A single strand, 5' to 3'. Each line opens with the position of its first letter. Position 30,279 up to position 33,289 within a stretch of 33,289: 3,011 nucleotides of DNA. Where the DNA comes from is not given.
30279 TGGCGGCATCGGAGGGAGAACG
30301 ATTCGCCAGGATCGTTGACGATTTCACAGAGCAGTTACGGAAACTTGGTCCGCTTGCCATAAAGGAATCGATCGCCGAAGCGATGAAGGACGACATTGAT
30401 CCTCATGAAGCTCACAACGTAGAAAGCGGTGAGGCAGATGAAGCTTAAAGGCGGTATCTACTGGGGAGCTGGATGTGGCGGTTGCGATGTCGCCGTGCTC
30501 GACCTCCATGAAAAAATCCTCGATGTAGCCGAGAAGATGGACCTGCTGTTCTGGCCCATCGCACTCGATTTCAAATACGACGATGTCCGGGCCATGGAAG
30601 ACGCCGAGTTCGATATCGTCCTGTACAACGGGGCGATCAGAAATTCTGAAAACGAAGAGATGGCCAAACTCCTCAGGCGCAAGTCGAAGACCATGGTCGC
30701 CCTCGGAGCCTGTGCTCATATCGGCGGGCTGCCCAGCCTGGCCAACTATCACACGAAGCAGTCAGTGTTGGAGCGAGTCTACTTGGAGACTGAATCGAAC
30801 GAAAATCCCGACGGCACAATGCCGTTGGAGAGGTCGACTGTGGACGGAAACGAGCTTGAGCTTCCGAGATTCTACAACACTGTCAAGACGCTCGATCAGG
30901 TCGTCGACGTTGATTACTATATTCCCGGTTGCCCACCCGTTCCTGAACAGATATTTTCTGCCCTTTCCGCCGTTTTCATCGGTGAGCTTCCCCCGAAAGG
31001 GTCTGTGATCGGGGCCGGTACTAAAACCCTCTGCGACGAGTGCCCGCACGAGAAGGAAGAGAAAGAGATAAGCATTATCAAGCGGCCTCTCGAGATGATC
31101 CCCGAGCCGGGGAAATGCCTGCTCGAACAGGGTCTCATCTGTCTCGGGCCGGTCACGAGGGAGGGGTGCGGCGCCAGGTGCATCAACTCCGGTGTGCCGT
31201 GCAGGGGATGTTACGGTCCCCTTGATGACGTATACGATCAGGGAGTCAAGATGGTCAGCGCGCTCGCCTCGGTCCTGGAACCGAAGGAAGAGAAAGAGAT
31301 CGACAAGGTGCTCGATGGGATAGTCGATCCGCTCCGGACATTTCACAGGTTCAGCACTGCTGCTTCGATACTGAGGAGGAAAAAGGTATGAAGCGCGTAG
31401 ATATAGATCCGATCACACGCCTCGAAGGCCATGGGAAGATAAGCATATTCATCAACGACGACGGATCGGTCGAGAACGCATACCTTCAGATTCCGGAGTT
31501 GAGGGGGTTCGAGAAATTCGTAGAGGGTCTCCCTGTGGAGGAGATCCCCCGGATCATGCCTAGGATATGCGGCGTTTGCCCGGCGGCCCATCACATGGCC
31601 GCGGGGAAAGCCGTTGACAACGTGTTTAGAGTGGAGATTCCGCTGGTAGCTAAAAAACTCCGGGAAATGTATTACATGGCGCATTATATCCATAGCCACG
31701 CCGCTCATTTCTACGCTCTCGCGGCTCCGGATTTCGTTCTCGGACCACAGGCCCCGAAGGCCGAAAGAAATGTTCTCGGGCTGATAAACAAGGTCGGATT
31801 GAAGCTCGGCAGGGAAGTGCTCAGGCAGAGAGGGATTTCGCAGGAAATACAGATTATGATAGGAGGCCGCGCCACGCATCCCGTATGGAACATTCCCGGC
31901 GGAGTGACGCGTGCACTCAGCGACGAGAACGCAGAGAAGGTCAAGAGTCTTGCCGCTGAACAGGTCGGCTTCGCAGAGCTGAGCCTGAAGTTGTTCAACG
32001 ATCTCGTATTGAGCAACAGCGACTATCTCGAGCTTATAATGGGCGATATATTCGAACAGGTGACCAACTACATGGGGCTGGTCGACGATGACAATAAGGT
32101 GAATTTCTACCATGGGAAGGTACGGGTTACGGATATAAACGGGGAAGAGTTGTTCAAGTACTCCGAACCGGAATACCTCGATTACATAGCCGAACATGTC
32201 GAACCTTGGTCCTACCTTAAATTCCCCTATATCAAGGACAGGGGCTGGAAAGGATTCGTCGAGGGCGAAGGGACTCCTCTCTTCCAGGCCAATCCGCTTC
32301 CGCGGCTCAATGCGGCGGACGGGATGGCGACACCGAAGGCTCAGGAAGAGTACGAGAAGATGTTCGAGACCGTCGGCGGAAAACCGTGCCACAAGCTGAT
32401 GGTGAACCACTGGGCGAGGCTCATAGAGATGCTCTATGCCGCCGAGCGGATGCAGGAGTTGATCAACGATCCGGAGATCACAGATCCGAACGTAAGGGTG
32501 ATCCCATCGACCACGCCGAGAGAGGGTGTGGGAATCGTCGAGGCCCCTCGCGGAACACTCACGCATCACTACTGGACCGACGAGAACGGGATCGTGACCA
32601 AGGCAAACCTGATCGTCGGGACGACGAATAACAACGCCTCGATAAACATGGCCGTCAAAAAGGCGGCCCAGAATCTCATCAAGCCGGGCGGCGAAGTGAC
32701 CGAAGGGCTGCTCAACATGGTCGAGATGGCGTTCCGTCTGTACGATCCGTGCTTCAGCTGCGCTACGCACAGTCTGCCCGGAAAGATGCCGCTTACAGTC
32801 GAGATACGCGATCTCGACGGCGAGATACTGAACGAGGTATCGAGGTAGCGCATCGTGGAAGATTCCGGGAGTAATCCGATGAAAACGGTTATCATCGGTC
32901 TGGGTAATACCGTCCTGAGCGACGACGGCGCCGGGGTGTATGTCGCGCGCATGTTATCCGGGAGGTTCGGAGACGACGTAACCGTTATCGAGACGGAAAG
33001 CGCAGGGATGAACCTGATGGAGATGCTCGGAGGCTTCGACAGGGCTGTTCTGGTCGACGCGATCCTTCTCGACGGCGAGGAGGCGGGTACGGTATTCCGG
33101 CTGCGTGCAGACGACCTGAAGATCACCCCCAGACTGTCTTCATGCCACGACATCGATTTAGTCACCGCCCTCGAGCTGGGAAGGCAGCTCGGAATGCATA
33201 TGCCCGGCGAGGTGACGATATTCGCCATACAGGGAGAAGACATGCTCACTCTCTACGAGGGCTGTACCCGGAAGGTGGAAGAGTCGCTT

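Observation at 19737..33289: A 13-gene co-directional locus combining two HdrCBA sets, an NADH module and an MvhDGA [NiFe] hydrogenase in a bacterium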

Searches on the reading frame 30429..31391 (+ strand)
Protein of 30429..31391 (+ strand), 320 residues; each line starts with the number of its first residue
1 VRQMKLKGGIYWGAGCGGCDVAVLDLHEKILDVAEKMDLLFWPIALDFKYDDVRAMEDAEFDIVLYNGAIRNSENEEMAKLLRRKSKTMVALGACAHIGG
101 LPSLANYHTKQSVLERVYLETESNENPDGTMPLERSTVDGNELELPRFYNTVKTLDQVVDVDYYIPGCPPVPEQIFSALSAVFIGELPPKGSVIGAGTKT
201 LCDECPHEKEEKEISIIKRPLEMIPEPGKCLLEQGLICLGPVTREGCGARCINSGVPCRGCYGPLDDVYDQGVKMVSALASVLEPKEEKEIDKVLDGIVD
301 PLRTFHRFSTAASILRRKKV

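Call 8: search_protein_families(library=pfam, proteins=[window:30429-31391:+])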
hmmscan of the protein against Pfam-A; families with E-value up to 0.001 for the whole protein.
window:30429-31391:+ (320 aa): 1 family
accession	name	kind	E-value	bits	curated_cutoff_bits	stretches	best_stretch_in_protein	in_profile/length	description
PF01058.29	Oxidored_q6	-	2.7e-25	89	27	1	16-181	1-127/128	NADH ubiquinone oxidoreductase, 20 Kd subunit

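Call 82: search_protein_families(library=ncbifam, max_evalue=1e-10, proteins=[window:30438-31391:+])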
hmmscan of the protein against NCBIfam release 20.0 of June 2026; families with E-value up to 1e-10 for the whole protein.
window:30438-31391:+ (317 aa): 4 families
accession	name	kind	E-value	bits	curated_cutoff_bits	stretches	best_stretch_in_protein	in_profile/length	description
NF045875.1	F420_non_VhuG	exception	1.1e-67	228.4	450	1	4-315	6-284/286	F420-non-reducing hydrogenase subunit VhuG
NF040836.1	sulfhyd_HydD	equivalog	1.3e-25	90.1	500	1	2-132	5-128/261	NADPH-dependent hydrogenase/sulfhydrogenase 1 subunit delta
NF040831.1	sulfhyd_ShyD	equivalog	6.2e-22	78.4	460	1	4-269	2-214/240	NAD(P)-dependent hydrogenase/sulfhydrogenase 2 subunit delta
TIGR03294.1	FrhG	equivalog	2.6e-16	60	245.5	0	11-100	10-95/228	coenzyme F420 hydrogenase subunit gamma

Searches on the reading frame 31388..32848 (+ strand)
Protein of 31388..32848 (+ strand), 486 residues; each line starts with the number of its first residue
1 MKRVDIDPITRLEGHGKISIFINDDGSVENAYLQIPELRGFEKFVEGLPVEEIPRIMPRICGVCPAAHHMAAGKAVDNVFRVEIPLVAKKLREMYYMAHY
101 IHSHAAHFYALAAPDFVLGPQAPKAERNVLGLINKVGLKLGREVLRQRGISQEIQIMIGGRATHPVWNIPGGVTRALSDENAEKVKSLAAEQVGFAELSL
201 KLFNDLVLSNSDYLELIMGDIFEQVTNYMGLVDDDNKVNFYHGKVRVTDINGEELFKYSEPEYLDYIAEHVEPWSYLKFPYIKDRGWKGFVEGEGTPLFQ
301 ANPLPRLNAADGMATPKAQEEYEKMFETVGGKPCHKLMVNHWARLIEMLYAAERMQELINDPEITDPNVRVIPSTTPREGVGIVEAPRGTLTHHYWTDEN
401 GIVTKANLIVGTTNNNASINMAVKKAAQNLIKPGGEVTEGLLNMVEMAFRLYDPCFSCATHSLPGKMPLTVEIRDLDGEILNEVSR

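Call 8: search_protein_families(library=pfam, proteins=[window:31388-32848:+])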
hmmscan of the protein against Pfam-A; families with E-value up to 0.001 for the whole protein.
window:31388-32848:+ (486 aa): 1 family
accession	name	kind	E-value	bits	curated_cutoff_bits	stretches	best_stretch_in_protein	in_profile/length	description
PF00374.24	NiFeSe_Hases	-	8e-35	121.2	25.8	2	39-125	1-87/508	Nickel-dependent hydrogenase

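Call 29: search_solved_structures(query=window:31388-32848:+, show_alignments=1, max_evalue=0.00001)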
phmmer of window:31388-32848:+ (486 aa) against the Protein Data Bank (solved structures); distinct sequences matched with E-value up to 0.00001: 68 (the best 60 are shown).
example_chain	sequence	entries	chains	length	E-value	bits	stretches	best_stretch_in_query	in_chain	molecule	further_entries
5odc_F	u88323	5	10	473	6.5e-118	398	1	2-463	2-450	Methyl-viologen reducing hydrogenase subunit A | Methyl-viologen reducing hydrogenase, subunit A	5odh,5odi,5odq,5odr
7t2r_D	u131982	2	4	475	1.2e-115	390.5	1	3-486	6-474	NiFe hydrogenase large subunit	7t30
9sw2_F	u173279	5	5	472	1.2e-112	380.7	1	3-482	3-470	F420-non-reducing hydrogenase subunit A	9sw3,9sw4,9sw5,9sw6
9sfi_g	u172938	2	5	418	1.2e-103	350.9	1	2-430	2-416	Coenzyme F420-reducing hydrogenase, alpha subunit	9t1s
5xf9_D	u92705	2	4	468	1.2e-96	327.9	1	2-461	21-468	NAD-reducing hydrogenase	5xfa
5jsu_B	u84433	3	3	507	5.3e-39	137.8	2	4-180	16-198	Periplasmic [NiFeSe] hydrogenase, large subunit, selenocysteine-containing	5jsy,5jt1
5jsh_B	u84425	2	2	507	1.7e-37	132.8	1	4-180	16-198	Periplasmic [NiFeSe] hydrogenase, large subunit, selenocysteine-containing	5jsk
6z8m_B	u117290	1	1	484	4.5e-37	131.4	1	4-180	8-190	Periplasmic [NiFeSe] hydrogenase, large subunit, selenocysteine-containing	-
6ruc_B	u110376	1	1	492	4.8e-37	131.3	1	4-180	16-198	Periplasmic [NiFeSe] hydrogenase, large subunit, selenocysteine-containing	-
6z8o_B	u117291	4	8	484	1.2e-36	130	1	4-180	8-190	Periplasmic [NiFeSe] hydrogenase, large subunit, selenocysteine-containing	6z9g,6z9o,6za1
6rtp_B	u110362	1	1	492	1.2e-36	129.9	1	4-180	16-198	Periplasmic [NiFeSe] hydrogenase, large subunit, selenocysteine-containing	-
6ru9_B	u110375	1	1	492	1.3e-36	129.9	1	4-180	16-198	Periplasmic [NiFeSe] hydrogenase, large subunit, selenocysteine-containing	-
3ze6_B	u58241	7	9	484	1.6e-36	129.6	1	4-180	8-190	PERIPLASMIC [NIFESE] HYDROGENASE, LARGE SUBUNIT, SELENOCYS SELENOCYSTEINE-CONTAINING | PERIPLASMIC [NIFESE] HYDROGENASE, LARGE SUBUNIT, SELENOCYSTEINE-CONTAININ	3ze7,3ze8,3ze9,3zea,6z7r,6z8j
2wpn_B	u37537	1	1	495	1.8e-36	129.4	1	4-180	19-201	PERIPLASMIC [NIFESE] HYDROGENASE, LARGE SUBUNIT, SELENOCYSTEINE-CONTAINING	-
6qgt_A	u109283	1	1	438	1.3e-34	123.2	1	2-208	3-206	F420-reducing hydrogenase, subunit alpha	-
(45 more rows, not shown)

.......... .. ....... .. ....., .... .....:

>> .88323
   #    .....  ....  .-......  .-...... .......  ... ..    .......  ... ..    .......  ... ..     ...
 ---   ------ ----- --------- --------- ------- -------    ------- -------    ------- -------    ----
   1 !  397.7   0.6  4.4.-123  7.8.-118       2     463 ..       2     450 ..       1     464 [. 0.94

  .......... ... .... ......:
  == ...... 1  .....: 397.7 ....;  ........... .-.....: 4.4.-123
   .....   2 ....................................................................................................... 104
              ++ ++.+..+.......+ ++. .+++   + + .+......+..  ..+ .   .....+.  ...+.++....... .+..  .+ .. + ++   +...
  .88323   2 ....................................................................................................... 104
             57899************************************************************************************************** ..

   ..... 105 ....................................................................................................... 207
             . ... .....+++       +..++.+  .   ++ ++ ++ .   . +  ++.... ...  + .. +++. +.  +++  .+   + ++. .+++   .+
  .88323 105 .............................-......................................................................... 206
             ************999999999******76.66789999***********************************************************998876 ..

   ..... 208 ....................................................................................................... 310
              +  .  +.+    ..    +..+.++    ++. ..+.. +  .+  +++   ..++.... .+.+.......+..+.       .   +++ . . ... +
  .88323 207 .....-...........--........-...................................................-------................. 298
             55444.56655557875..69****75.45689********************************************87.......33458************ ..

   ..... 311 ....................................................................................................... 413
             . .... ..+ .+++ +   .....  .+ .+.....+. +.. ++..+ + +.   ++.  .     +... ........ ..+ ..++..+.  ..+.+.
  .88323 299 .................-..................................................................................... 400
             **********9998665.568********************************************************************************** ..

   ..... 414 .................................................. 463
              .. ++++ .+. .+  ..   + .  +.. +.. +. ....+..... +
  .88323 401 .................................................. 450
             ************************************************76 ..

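Call 82: search_protein_families(library=ncbifam, max_evalue=1e-10, proteins=[window:31388-32848:+])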
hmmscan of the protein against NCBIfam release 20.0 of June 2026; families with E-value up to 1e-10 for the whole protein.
window:31388-32848:+ (486 aa): 8 families
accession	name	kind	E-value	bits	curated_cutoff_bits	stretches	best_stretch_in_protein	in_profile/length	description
NF041785.2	VhuA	equivalog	1.9e-116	389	800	1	1-432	1-418/418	F420-non-reducing hydrogenase Vhu subunit A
NF033181.1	NiFeSe_hydrog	equivalog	1.8e-49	169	600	2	1-129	1-128/507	nickel-dependent hydrogenase large subunit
NF040828.1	sulfhyd_ShyA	equivalog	4e-49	167.6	700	1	4-461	3-411/415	NAD(P)-dependent hydrogenase/sulfhydrogenase 2 subunit alpha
TIGR03295.1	frhA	equivalog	2.1e-45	155.4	392.5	1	2-463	3-397/412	coenzyme F420 hydrogenase subunit alpha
NF045518.1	H2_NiFeSe_large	exception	5e-45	154.2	780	1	3-185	3-191/485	NiFeSe hydrogenase large subunit HysA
NF040832.1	sulfhyd_HydA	equivalog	8.4e-39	133.9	880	1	4-461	5-422/426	NADPH-dependent hydrogenase/sulfhydrogenase 1 subunit alpha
NF007778.0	PRK10467.1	equivalog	3.3e-31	108.2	969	1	2-122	3-122/567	hydrogenase 2 large subunit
NF007550.0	PRK10170.1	equivalog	2e-24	85.9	1101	1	2-126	17-141/597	Ni/Fe-hydrogenase large subunit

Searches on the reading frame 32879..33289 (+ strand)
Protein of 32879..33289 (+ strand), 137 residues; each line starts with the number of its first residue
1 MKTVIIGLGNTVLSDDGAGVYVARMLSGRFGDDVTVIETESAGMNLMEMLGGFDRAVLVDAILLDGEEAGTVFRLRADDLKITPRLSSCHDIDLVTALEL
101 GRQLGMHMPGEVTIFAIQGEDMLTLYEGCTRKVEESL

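Call 8: search_protein_families(library=pfam, proteins=[window:32879-33289:+])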
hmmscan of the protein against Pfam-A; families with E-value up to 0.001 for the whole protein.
window:32879-33289:+ (137 aa): 1 family
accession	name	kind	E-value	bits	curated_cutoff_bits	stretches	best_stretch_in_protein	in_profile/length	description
PF01750.23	HycI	-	4.6e-11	43.1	23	1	21-136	2-119/130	Hydrogenase maturation protease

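Call 82: search_protein_families(library=ncbifam, max_evalue=1e-10, proteins=[window:32879-33289:+])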
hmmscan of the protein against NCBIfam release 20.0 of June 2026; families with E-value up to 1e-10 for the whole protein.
window:32879-33289:+ (137 aa): 4 families
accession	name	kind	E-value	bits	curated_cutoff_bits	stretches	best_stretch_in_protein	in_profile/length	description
TIGR00072.1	hydrog_prot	superfamily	9.6e-27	93.8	47.45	1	4-136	1-133/145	hydrogenase maturation protease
NF045519.1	NiFeSe_H2_mat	exception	2.7e-17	63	190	1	2-134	2-133/152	NiFeSe hydrogenase maturation protease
TIGR00140.1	hupD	subfamily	1.3e-15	57.6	151.8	1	4-135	2-134/151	HyaD/HybD family hydrogenase maturation endopeptidase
NF007777.0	PRK10466.1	equivalog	6.8e-14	51.9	190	1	1-135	1-136/164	HyaD/HybD family hydrogenase maturation endopeptidase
